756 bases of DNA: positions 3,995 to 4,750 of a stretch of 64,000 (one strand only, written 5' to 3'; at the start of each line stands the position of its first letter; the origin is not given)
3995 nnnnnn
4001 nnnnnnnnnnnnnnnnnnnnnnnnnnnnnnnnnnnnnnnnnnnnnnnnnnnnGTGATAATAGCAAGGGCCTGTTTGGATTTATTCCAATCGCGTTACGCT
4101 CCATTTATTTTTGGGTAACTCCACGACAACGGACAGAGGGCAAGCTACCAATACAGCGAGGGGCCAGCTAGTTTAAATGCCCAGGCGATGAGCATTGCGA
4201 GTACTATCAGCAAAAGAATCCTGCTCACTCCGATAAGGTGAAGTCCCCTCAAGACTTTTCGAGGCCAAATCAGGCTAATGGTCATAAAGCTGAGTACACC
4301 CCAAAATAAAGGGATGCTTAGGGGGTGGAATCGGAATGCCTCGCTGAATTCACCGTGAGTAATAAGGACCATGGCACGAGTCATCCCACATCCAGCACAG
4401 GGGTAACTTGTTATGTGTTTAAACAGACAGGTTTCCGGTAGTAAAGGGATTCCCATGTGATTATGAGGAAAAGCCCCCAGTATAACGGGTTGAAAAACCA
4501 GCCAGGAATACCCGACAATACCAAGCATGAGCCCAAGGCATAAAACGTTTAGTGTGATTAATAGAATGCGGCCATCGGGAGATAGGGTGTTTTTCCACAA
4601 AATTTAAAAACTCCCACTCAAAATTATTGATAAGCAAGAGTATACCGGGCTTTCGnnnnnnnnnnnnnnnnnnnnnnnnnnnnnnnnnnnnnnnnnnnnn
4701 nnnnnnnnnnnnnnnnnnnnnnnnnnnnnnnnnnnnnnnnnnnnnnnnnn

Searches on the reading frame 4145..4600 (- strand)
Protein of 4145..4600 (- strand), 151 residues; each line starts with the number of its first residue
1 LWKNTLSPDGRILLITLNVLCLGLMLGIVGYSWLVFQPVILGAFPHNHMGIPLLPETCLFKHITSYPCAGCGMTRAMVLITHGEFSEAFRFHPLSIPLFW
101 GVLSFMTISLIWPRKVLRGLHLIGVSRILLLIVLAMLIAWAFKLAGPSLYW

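Call 38: search_protein_families(library=pfam, proteins=[window:4145-4600:-], max_evalue=0.001)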
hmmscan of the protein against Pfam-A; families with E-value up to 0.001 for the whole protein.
window:4145-4600:- (151 aa): 1 family
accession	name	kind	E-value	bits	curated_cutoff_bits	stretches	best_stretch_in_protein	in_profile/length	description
PF10825.13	DUF2752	-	1.1e-17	64.3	27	1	58-104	1-47/49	Protein of unknown function (DUF2752)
